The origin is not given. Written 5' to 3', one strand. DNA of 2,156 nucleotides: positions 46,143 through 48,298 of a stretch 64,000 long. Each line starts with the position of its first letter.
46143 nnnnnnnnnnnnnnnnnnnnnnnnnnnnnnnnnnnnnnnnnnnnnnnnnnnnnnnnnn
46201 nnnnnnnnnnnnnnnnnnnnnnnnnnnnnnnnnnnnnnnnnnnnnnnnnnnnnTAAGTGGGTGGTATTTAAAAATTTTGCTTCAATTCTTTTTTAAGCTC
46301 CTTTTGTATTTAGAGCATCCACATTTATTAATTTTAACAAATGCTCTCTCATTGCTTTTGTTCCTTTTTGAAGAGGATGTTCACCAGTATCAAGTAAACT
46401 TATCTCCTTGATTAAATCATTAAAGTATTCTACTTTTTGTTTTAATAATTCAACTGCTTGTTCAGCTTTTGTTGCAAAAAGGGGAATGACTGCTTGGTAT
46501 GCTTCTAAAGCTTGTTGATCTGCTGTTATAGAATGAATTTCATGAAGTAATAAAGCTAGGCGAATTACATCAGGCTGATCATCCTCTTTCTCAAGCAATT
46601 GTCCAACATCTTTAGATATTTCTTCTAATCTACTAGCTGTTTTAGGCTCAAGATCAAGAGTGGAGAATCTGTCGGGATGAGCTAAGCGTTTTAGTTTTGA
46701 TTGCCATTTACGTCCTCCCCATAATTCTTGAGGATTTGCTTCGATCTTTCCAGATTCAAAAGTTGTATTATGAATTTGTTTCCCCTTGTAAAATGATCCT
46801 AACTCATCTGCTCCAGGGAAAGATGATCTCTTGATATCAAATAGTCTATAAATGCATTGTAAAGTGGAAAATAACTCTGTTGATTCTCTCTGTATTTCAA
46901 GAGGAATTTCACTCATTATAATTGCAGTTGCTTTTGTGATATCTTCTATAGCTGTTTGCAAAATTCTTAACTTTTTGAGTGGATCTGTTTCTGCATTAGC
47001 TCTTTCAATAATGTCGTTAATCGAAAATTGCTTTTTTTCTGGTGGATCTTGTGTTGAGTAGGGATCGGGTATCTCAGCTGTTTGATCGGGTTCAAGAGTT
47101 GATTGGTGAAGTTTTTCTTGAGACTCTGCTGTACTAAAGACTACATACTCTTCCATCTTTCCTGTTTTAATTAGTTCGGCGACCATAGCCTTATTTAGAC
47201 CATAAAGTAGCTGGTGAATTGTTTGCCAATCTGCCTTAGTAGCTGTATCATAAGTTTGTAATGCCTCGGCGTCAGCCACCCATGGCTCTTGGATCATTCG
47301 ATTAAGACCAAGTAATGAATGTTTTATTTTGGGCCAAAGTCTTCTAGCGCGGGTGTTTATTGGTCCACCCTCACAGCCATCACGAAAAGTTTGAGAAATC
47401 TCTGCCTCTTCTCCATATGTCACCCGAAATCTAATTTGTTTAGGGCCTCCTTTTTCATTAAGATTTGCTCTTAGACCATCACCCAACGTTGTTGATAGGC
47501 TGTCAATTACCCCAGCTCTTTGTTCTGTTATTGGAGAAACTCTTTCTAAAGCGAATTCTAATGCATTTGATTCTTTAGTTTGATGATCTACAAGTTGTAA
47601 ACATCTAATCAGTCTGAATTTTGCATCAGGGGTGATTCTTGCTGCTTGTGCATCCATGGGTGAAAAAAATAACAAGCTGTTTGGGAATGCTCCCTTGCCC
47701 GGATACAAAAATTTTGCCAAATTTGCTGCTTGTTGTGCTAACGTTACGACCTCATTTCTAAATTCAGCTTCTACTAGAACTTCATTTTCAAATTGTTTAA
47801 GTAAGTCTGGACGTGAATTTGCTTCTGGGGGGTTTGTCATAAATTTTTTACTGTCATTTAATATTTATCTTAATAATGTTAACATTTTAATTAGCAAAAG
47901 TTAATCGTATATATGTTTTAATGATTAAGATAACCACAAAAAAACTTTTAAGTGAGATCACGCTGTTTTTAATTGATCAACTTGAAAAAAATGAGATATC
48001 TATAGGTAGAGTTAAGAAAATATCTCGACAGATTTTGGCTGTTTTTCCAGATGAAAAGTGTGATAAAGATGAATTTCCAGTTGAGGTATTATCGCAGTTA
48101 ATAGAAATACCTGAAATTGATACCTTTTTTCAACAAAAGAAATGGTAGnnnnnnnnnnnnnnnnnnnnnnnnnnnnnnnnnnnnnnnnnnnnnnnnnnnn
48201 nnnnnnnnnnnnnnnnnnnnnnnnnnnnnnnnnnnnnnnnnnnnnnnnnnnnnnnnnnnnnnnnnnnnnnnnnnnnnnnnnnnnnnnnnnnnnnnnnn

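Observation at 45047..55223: ORFan island: giant repeat-containing 1639-aa protein, kinase-like protein and coupled small genes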

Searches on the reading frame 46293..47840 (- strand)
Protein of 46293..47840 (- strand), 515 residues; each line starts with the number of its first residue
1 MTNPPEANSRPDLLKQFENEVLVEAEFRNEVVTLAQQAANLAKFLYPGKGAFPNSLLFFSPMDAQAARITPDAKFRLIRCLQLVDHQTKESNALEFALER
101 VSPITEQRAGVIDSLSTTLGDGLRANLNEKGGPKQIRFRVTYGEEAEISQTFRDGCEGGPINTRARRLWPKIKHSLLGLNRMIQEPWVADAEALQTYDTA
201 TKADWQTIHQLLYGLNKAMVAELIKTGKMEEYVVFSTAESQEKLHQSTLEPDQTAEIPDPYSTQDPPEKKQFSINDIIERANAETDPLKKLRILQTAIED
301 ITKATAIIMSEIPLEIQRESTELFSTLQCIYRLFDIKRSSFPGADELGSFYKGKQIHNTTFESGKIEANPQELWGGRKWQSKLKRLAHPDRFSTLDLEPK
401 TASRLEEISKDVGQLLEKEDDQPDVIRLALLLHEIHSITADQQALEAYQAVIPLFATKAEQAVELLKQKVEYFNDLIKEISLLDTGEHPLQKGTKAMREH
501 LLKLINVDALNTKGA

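Call 5: search_protein_families(library=pfam, proteins=[window:46293-47840:-], max_evalue=1)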
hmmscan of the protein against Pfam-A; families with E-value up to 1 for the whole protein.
window:46293-47840:- (515 aa): 1 family
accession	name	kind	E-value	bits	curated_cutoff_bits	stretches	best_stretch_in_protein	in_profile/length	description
PF15602.11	Imm71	-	0.059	13.9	27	1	431-496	13-83/158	Immunity protein 71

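Call 6: search_protein_families(library=ncbifam, proteins=[window:46293-47840:-], max_evalue=1)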
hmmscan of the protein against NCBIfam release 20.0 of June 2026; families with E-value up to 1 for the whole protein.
window:46293-47840:- (515 aa): 0 families

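Call 65: search_solved_structures(query=A7, max_evalue=10, show_alignments=2)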
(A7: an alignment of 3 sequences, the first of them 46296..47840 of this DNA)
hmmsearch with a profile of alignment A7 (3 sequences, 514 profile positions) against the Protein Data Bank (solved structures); distinct sequences matched with E-value up to 10: 2.
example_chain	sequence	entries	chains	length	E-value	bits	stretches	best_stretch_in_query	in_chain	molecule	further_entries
5hy3_A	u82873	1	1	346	0.58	12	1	265-351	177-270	mRNA endoribonuclease LsoA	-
4dqa_A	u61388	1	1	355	2.6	9.8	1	227-283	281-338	uncharacterized protein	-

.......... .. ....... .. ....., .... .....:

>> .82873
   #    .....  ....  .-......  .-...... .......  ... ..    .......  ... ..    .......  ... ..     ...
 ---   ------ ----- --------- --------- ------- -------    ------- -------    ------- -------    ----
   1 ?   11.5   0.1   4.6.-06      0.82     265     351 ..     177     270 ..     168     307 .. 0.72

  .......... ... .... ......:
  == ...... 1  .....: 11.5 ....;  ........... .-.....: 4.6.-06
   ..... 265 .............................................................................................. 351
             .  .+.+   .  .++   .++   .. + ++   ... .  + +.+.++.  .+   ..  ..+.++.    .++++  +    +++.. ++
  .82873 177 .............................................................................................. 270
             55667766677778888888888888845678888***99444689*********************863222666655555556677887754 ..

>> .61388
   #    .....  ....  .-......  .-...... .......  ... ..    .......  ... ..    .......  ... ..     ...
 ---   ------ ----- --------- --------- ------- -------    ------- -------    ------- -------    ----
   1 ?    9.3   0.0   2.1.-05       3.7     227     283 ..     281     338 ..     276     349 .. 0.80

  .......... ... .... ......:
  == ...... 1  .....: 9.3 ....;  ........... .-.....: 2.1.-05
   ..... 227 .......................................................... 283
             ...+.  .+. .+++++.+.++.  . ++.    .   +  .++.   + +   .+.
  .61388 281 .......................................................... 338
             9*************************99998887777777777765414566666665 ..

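Call 66: search_protein_families(library=padloc, proteins=[window:46293-47840:-], max_evalue=1)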
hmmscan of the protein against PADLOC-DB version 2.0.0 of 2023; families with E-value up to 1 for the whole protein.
window:46293-47840:- (515 aa): 0 families

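Call 69: search_protein_families(library=phrogs, proteins=[window:46293-47840:-], max_evalue=1)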
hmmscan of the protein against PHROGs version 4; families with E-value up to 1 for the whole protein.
window:46293-47840:- (515 aa): 0 families

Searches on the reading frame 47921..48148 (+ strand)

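Call 5: search_protein_families(library=pfam, proteins=[window:47921-48148:+], max_evalue=1)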
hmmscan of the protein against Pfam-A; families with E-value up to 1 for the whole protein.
window:47921-48148:+ (75 aa): 1 family
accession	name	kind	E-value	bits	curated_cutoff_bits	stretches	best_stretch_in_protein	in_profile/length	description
PF02576.22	RimP_N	-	0.033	15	22.7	1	17-58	30-69/73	RimP N-terminal domain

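Call 6: search_protein_families(library=ncbifam, proteins=[window:47921-48148:+], max_evalue=1)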
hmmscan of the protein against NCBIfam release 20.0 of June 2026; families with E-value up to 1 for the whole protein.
window:47921-48148:+ (75 aa): 1 family
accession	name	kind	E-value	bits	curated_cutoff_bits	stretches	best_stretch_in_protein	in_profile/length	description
NF000937.0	PRK00092.4-3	equivalog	0.0021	18.1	287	1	7-65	29-87/161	ribosome maturation factor RimP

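Call 66: search_protein_families(library=padloc, proteins=[window:47921-48148:+], max_evalue=1)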
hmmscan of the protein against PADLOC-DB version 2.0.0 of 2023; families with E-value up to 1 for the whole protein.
window:47921-48148:+ (75 aa): 0 families

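Call 69: search_protein_families(library=phrogs, proteins=[window:47921-48148:+], max_evalue=1)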
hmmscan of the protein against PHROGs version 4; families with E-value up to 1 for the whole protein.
window:47921-48148:+ (75 aa): 0 families
